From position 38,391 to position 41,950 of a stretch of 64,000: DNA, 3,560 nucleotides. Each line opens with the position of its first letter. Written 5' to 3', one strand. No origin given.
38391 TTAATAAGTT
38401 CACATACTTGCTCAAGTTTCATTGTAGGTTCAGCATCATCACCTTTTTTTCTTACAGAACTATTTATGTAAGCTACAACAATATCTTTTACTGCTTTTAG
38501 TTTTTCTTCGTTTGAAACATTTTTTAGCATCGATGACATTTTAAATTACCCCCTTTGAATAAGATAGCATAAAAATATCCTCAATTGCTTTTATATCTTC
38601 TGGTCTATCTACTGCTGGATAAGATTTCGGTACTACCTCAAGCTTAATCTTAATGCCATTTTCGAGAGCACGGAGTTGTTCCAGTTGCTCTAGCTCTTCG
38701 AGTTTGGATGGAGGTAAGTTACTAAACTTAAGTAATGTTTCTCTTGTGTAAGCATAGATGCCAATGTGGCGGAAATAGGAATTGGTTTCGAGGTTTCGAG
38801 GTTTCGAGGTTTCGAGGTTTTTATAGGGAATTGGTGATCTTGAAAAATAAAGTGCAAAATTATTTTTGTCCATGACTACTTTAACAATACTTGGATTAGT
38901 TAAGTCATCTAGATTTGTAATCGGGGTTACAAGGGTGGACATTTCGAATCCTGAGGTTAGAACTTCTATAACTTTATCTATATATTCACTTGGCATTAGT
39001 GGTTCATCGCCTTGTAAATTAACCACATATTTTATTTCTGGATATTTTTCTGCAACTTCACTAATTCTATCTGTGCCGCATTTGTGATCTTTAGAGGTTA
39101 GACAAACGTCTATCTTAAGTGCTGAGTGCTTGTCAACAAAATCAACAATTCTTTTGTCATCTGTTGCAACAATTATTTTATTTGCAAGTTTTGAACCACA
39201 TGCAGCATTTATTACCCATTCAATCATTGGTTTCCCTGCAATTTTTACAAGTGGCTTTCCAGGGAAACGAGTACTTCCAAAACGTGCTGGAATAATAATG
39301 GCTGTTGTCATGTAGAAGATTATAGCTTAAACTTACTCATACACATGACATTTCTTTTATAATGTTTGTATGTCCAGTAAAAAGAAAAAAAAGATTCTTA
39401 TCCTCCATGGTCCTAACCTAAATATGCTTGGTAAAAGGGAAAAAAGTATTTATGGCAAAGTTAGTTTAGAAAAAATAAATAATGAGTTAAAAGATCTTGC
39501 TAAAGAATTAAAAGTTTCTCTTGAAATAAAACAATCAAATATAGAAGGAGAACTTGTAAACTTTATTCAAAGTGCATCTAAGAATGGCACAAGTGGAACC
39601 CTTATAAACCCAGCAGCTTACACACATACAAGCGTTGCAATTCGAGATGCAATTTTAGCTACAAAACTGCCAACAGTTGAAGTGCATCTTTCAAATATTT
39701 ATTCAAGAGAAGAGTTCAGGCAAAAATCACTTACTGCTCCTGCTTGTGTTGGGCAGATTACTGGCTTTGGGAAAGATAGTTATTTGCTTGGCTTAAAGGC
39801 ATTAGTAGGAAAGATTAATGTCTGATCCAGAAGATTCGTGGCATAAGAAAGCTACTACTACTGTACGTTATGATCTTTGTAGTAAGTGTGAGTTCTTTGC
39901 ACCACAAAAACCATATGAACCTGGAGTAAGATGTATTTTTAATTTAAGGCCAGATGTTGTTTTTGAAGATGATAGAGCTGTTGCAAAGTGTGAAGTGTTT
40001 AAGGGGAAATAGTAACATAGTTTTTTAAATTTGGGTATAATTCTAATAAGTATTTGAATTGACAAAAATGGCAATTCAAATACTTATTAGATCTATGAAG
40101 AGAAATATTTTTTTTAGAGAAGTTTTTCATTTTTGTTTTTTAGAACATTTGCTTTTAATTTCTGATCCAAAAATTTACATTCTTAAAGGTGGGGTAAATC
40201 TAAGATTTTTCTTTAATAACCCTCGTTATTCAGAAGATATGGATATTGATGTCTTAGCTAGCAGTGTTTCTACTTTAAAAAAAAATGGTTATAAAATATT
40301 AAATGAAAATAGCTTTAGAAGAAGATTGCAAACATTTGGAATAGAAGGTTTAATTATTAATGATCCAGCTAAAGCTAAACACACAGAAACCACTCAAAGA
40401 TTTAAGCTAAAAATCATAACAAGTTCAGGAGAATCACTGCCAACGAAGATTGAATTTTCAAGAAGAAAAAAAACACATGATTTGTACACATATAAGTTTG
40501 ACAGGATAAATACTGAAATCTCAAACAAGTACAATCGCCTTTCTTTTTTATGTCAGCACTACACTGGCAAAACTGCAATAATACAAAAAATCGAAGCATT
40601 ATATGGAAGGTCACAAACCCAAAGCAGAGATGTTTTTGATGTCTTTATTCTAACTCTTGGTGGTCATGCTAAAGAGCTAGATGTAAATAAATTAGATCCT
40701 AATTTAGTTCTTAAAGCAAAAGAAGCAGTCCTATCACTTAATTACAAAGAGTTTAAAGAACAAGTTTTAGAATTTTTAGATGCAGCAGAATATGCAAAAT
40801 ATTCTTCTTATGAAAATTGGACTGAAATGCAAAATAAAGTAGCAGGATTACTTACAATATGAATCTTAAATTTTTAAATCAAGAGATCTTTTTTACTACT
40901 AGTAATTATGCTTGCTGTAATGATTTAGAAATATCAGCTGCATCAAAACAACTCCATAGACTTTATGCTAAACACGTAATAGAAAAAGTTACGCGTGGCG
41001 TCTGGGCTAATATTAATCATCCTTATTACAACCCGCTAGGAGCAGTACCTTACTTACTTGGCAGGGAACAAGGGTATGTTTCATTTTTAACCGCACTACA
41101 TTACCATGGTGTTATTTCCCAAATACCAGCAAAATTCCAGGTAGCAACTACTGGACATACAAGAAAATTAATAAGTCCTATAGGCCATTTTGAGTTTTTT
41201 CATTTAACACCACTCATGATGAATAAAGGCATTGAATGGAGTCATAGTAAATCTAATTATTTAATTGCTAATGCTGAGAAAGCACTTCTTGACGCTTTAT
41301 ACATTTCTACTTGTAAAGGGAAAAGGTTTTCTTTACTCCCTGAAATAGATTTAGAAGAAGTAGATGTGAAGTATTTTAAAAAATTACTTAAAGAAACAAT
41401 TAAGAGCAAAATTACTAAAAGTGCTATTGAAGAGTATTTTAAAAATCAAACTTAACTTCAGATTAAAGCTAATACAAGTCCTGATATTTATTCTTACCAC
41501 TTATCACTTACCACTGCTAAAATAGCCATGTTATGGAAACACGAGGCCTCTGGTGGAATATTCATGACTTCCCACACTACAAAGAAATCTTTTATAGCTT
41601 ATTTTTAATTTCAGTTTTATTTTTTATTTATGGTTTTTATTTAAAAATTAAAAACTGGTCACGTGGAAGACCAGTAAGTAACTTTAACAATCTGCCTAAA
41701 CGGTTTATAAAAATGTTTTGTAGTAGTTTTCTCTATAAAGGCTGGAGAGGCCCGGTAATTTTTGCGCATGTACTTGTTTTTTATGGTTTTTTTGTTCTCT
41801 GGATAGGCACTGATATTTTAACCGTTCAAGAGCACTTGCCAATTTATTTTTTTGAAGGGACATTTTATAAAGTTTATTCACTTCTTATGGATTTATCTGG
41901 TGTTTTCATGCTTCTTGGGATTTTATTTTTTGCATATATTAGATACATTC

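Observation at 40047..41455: AbiE-like abortive-infection/TA module in toxin-first order with an operator-like inverted repeat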

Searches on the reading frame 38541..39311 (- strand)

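Call 69: search_protein_families(library=pfam, proteins=[window:38541-39311:-], max_evalue=0.00001)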
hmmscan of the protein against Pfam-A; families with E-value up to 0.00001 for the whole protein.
window:38541-39311:- (256 aa): 2 families
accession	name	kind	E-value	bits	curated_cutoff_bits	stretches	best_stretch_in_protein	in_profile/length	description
PF02348.25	CTP_transf_3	-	8.7e-60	202.6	22.6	1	4-222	1-217/217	Cytidylyltransferase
PF12804.13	NTP_transf_3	-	4.1e-07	30.7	27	1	10-119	11-112/160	MobA-like NTP transferase domain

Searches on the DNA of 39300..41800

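Call 85: search_rna_families(source=window, start=39300, end=41800, threshold=evalue, max_evalue=1)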
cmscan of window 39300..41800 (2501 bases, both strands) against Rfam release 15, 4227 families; matches with E-value up to 1: 1.
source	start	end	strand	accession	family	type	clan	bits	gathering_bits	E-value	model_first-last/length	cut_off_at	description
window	40655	40728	-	RF00691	mir-146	Gene; miRNA;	-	21.6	50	0.15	1-90/90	no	mir-146 microRNA precursor family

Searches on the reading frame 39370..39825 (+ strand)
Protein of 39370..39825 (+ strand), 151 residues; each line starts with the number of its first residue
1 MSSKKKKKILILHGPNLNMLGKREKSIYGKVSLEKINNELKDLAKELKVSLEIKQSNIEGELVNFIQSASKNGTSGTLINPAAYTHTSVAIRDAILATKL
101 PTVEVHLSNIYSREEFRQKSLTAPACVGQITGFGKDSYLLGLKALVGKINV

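Call 3: search_protein_families(library=pfam, proteins=[window:39370-39825:+], max_evalue=0.1)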
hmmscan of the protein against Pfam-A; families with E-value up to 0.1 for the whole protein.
window:39370-39825:+ (151 aa): 2 families
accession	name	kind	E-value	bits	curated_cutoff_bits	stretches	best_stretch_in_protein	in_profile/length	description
PF01220.24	DHquinase_II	-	3e-57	192.6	23.3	1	8-145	1-137/138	Dehydroquinase class II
PF05343.19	Peptidase_M42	-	0.06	12.8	23.2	1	13-91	208-280/292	M42 glutamyl aminopeptidase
